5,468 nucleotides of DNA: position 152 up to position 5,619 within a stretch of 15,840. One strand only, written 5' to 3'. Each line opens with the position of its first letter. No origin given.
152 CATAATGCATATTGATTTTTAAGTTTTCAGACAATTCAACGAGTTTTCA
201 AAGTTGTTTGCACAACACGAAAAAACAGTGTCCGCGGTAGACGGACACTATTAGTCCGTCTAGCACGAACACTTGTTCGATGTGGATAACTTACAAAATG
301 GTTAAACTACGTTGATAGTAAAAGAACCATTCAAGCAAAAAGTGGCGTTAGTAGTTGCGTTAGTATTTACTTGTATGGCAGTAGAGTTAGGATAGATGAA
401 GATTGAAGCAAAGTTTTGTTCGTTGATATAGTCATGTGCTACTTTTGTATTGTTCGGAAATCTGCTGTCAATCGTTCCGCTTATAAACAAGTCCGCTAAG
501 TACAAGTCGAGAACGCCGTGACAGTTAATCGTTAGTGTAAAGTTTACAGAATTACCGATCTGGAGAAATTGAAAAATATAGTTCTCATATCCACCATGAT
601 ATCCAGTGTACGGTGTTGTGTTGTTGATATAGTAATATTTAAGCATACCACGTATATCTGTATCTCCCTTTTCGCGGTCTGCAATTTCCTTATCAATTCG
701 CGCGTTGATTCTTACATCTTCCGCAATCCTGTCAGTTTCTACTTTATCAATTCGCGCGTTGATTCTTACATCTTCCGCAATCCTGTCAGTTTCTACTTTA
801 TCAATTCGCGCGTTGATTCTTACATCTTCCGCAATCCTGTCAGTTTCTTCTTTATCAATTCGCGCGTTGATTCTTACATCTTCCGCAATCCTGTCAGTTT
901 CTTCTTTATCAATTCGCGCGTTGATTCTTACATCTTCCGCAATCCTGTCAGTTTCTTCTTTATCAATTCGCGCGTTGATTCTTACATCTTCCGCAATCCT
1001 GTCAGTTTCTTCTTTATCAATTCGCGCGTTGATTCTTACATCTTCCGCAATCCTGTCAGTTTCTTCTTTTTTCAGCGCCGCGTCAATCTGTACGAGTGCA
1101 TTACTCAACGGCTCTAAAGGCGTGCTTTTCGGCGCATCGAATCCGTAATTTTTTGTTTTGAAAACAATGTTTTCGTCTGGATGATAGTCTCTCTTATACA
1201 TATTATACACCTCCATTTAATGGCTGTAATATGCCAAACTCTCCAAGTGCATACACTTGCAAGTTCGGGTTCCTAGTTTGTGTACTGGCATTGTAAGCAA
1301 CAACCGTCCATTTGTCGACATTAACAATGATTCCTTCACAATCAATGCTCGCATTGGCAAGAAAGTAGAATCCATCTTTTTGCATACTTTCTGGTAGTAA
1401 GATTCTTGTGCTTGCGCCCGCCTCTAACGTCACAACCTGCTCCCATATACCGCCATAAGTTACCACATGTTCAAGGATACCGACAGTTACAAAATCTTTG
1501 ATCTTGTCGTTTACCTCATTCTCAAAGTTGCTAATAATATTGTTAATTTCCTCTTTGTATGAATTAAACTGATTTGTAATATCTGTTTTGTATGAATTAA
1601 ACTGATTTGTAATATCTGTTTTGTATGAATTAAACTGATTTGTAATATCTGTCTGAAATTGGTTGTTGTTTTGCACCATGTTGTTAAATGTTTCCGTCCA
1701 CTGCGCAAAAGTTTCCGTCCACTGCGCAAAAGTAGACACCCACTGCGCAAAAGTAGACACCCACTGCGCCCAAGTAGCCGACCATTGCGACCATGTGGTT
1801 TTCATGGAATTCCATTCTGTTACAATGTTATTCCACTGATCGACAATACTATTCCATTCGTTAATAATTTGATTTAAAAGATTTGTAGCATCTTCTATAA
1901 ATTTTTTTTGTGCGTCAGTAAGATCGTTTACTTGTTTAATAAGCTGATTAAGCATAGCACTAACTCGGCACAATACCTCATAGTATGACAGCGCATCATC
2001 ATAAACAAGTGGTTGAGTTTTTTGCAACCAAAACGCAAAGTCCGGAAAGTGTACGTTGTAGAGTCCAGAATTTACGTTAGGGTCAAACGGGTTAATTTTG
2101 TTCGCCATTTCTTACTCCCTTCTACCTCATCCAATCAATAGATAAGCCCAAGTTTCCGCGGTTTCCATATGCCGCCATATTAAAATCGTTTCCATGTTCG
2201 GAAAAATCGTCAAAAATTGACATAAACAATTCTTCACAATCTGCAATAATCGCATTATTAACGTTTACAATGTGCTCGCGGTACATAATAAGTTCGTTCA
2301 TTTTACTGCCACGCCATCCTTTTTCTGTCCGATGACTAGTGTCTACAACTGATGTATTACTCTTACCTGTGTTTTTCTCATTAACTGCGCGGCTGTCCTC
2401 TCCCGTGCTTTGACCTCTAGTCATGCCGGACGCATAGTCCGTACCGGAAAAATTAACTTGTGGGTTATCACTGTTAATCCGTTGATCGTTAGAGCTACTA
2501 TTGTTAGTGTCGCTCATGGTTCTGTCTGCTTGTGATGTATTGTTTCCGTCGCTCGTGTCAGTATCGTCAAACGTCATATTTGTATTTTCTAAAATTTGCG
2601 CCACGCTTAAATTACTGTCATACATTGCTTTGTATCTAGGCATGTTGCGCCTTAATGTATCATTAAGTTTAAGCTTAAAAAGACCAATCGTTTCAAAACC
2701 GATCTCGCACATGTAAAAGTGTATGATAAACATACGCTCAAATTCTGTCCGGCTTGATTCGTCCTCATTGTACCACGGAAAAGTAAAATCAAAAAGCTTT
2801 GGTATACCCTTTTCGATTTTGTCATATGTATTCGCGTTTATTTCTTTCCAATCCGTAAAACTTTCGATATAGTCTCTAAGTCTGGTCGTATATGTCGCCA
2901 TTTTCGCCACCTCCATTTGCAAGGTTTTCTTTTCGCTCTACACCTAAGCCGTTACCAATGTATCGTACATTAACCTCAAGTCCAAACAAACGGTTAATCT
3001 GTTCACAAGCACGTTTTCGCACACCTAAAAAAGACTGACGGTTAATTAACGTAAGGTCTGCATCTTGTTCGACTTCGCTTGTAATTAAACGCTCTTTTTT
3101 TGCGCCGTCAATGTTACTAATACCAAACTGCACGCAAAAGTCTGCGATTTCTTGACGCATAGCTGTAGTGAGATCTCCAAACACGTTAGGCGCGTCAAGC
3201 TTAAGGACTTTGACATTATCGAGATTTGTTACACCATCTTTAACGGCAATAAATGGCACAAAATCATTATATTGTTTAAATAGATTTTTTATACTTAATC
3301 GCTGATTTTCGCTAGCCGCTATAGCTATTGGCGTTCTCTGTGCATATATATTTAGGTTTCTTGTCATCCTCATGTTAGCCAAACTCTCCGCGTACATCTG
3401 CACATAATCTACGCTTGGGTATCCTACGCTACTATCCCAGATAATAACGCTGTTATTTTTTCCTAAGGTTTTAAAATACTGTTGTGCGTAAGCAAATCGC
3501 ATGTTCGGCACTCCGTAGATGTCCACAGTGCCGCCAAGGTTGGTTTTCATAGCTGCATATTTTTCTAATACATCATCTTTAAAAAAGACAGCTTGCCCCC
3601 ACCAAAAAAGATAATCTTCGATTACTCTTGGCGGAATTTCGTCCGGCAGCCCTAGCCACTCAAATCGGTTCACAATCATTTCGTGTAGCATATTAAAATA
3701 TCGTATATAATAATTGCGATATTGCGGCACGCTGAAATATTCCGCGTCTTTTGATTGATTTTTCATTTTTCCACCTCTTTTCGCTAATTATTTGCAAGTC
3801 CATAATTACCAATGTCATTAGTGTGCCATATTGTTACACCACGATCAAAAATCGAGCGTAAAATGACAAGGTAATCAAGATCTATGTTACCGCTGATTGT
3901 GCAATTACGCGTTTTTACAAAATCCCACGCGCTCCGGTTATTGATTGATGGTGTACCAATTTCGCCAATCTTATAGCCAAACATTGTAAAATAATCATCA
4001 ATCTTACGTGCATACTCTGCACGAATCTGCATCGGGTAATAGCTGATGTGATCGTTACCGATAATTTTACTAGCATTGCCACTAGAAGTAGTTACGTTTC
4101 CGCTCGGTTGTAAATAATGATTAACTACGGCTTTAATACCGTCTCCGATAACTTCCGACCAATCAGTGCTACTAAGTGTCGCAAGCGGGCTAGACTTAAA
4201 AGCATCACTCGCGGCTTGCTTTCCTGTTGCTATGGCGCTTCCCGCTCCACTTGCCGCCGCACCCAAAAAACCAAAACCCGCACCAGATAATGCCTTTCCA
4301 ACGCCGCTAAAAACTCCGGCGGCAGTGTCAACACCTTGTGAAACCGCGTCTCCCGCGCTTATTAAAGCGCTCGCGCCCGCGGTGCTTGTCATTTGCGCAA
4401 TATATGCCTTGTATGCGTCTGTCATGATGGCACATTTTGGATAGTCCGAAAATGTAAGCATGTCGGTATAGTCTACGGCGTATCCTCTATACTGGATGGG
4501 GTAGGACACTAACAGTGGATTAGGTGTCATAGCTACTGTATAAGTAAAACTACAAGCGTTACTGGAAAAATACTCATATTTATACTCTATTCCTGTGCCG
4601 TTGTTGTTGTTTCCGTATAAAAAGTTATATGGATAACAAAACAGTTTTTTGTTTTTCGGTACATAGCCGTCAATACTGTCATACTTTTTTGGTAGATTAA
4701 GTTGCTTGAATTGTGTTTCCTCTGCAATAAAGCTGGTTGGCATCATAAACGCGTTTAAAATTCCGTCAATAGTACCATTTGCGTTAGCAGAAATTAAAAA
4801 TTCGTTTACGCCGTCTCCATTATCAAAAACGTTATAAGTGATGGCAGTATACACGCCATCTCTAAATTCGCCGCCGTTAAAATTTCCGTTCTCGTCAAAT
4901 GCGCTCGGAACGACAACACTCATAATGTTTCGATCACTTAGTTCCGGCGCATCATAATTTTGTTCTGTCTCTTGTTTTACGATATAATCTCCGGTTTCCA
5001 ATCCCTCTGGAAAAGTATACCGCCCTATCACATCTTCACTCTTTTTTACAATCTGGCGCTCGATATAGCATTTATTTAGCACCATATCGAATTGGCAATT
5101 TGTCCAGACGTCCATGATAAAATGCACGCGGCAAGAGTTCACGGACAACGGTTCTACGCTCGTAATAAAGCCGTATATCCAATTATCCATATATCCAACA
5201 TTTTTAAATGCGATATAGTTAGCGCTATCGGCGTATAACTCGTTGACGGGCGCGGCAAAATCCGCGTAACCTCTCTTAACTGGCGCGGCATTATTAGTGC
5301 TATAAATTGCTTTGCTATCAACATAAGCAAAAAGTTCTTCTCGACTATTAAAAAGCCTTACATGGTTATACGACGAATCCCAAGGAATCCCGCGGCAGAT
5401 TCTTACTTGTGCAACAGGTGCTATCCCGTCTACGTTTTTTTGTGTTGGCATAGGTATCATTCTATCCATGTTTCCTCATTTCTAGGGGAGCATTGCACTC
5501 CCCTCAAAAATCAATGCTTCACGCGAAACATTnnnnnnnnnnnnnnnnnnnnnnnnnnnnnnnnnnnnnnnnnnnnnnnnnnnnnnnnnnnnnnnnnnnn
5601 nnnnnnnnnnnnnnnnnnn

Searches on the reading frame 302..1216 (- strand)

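Call 19: search_protein_families(library=pfam, max_evalue=0.01, proteins=[window:302-1216:-])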
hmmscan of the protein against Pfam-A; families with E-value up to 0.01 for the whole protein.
window:302-1216:- (304 aa): 2 families
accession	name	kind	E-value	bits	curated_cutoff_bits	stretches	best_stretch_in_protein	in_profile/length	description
PF19849.4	DUF6324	-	9.9e-05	22.6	27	0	75-101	29-55/60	Family of unknown function (DUF6324)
PF01796.24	OB_ChsH2_C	-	0.00099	19.4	27.1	0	127-155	35-63/65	ChsH2, C-terminal OB-fold domain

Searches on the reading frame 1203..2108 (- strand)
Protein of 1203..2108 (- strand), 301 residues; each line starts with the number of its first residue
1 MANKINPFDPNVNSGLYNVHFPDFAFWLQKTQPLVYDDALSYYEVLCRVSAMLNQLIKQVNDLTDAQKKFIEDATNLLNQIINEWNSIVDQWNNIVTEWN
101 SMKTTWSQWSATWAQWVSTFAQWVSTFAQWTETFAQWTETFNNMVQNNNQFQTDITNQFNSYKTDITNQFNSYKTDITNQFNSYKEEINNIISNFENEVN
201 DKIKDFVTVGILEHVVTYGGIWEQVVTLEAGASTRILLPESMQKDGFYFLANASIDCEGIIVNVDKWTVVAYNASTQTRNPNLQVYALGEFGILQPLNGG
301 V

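Call 19: search_protein_families(library=pfam, max_evalue=0.01, proteins=[window:1203-2108:-])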
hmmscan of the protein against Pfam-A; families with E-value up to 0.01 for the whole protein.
window:1203-2108:- (301 aa): 6 families
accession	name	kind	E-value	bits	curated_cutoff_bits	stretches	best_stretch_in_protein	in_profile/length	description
PF04513.17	Baculo_PEP_C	-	0.00013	22.5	38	1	121-197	27-103/140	Baculovirus polyhedron envelope protein, PEP, C terminus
PF11887.13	Mce4_CUP1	-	0.00036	20.7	32.6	1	68-206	49-185/222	Cholesterol uptake porter CUP1 of Mce4, putative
PF14966.11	DNA_repr_REX1B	-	0.0027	18.7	24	0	153-207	18-73/94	DNA repair REX1-B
PF06103.16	DUF948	-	0.0036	17.9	37.2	0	52-100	16-64/89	Bacterial protein of unknown function (DUF948)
PF00038.26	Filament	-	0.0041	17.3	40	0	60-201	45-146/313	Intermediate filament protein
PF23864.1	DUF7222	-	0.0054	17.4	27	1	162-209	36-89/108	Domain of unknown function (DUF7222)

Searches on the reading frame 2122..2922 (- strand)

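Call 19: search_protein_families(library=pfam, max_evalue=0.01, proteins=[window:2122-2922:-])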
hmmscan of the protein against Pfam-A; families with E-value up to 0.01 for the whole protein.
window:2122-2922:- (266 aa): 0 families

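Call 55: search_protein_families(library=phrogs, max_evalue=0.001, proteins=[window:2122-2922:-])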
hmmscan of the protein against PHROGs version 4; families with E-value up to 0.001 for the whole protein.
window:2122-2922:- (266 aa): 3 families
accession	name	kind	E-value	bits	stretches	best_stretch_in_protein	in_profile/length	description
phrog_3225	-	connector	8e-37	128.5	1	8-237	1-263/263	adaptor Ad4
phrog_5472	-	tail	3.2e-30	106.3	1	8-235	1-262/264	lower collar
phrog_26520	-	tail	0.00039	20.9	0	60-94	64-98/215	lower collar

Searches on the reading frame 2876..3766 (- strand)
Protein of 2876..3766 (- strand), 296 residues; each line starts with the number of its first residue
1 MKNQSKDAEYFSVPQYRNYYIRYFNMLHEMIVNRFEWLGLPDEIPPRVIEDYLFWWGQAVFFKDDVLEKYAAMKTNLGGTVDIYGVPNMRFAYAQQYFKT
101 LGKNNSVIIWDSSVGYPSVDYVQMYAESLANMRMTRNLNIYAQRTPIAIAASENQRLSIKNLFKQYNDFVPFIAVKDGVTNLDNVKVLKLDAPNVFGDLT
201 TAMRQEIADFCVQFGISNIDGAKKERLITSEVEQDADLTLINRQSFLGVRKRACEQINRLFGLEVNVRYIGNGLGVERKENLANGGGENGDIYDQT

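Call 19: search_protein_families(library=pfam, max_evalue=0.01, proteins=[window:2876-3766:-])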
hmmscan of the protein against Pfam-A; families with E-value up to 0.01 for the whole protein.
window:2876-3766:- (296 aa): 1 family
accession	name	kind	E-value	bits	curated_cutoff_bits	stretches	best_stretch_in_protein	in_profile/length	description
PF05352.17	Phage_connector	-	1.2e-50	173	25.6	1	18-269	15-276/281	Phage Connector (GP10)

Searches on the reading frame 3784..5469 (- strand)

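Call 19: search_protein_families(library=pfam, max_evalue=0.01, proteins=[window:3784-5469:-])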
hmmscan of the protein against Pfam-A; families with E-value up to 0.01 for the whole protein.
window:3784-5469:- (561 aa): 2 families
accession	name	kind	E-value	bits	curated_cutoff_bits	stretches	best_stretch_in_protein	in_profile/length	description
PF20934.2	phi29_gp9_C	-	6.5e-24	85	27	1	257-560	162-448/449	Bacillus phage phi29, Tail knob protein gp9, C-terminal domain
PF16838.11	Caud_tail_N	-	6.8e-08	33.5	27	1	21-129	4-119/120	Caudoviral major tail protein N-terminus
